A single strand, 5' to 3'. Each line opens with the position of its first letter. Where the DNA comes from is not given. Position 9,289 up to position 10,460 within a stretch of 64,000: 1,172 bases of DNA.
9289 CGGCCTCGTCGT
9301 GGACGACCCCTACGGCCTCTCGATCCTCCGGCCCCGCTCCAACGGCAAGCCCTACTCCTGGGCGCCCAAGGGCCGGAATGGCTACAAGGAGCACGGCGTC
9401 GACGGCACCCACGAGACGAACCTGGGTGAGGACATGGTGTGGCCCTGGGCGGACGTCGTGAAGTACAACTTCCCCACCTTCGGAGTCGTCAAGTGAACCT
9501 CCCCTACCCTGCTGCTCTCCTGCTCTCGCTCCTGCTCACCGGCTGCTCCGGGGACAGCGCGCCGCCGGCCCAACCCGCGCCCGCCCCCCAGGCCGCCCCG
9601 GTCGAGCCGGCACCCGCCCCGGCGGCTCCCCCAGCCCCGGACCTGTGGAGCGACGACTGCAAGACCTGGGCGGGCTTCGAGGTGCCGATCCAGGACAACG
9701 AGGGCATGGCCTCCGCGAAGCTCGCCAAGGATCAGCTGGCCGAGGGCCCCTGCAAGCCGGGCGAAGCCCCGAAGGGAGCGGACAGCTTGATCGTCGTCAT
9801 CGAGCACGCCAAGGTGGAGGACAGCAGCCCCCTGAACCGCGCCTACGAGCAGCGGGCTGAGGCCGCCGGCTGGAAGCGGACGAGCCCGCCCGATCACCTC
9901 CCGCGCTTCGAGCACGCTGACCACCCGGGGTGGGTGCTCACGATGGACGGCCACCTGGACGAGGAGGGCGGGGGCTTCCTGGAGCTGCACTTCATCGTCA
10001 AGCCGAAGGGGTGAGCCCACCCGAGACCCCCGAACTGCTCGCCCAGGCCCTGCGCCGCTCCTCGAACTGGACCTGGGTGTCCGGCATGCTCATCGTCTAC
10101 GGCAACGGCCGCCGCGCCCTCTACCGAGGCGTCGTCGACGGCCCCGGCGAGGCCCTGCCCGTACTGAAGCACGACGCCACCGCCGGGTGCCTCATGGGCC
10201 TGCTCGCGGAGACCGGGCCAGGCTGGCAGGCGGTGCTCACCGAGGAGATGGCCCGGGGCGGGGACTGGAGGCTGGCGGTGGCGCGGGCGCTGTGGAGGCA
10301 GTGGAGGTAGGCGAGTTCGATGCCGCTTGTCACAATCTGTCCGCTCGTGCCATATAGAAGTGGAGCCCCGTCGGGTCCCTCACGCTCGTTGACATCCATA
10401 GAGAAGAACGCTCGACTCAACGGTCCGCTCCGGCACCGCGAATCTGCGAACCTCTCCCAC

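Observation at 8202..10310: Translationally coupled peptidase-lipoprotein-small protein module next to the integrase: candidate effector/immunity (toxin/immunity) cassette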

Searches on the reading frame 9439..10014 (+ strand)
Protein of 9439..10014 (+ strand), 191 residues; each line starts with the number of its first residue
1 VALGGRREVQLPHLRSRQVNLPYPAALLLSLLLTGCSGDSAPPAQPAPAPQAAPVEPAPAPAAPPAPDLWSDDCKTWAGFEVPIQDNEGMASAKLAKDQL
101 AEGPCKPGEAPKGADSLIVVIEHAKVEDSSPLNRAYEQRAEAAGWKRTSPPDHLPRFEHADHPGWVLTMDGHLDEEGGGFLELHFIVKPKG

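Call 4: search_protein_families(library=pfam, proteins=[window:9439-10014:+], max_evalue=1)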
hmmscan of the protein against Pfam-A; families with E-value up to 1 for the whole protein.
window:9439-10014:+ (191 aa): 1 family
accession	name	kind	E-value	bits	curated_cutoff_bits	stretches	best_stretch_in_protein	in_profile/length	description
PF04625.18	DEC-1_N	-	0.12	11.8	29.2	1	37-91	117-163/403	DEC-1 protein, N-terminal region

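Call 8: search_protein_families(library=ncbifam, proteins=[window:9493-10014:+], max_evalue=1)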
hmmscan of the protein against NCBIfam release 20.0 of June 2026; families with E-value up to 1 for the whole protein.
window:9493-10014:+ (173 aa): 2 families
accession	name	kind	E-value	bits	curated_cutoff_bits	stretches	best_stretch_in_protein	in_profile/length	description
NF045617.1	mostly_LP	subfamily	0.073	13.2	43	1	9-30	6-28/119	putative T6SS immunity periplasmic lipoprotein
NF041057.1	Rcas_1661_fam_Se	equivalog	0.23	10.9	190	1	8-49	2-43/247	Rcas_1661 family thioredoxin-like (seleno)lipoprotein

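Call 60: search_protein_representatives(protein=window:9493-10011:+)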
Query: 173 residues. Proteins with E-value up to 0.001 (for the whole library): 3; up to 1e-10: 2; up to 1e-30: 1. The best 3 are listed.
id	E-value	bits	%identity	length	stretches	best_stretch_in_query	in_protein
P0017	1.8e-112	389.9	100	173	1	1-173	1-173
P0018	4.4e-17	78.9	43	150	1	41-163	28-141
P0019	3.9e-04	36.7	41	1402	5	101-135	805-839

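Call 61: search_protein_families(library=phrogs, proteins=[window:9493-10014:+], max_evalue=0.01)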
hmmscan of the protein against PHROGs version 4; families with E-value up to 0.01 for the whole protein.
window:9493-10014:+ (173 aa): 0 families

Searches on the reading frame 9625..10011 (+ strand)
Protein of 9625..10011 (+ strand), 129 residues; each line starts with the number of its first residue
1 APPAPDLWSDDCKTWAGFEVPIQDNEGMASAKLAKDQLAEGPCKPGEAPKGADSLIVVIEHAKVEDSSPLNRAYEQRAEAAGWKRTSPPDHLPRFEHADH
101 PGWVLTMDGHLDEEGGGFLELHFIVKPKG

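Call 68: predict_structure(protein=window:9625-10011:+)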
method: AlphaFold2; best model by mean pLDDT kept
length: 129 residues; sequences in the alignment: 1
mean_pLDDT: 54.9   pTM: 0.51
mean pLDDT of the five models: 54.9, 52.5, 49.9, 47.6, 47.4
residues with pLDDT >= 90: 0; 70-90: 16; 50-70: 56; < 50: 57
segments of 3 or more residues with pLDDT < 50: 1-4, 21-42, 44-54, 58-64, 111-113, 115-120, 127-129
pLDDT, mean of each block of 10 residues (from residue 1): 52 60 39 44 43 47 53 71 73 70 63 47 51
secondary structure, 60 per line:
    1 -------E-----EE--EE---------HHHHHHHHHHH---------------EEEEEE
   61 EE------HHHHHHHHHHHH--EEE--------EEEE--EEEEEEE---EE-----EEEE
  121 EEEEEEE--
elements in order: H29-39 E55-62 H69-80 E83-85 E94-97 E100-106 E117-127

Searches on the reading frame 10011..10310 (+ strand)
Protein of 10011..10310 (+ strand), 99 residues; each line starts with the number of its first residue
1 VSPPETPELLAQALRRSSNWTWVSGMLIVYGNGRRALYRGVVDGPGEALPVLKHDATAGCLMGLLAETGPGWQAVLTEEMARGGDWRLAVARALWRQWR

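Call 8: search_protein_families(library=ncbifam, proteins=[window:10011-10310:+], max_evalue=1)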
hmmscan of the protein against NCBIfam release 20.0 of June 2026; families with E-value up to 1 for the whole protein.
window:10011-10310:+ (99 aa): 0 families

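Call 53: find_homologous_proteins(query=window:10011-10307:+, max_evalue=0.1)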
Query window:10011-10307:+ (99 aa): 1 proteins with E <= 0.1 among 6 candidates.
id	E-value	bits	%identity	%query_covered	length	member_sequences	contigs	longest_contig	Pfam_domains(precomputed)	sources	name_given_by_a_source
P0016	2.6e-60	219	100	100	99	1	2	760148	-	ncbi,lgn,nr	ncbi:MAG: hypothetical protein H6739_20885 [Alphaproteobacteria bacterium]|nr:hypothetical protein [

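Call 61: search_protein_families(library=phrogs, proteins=[window:10011-10310:+], max_evalue=0.01)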
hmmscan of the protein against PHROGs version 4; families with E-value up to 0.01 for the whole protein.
window:10011-10310:+ (99 aa): 0 families
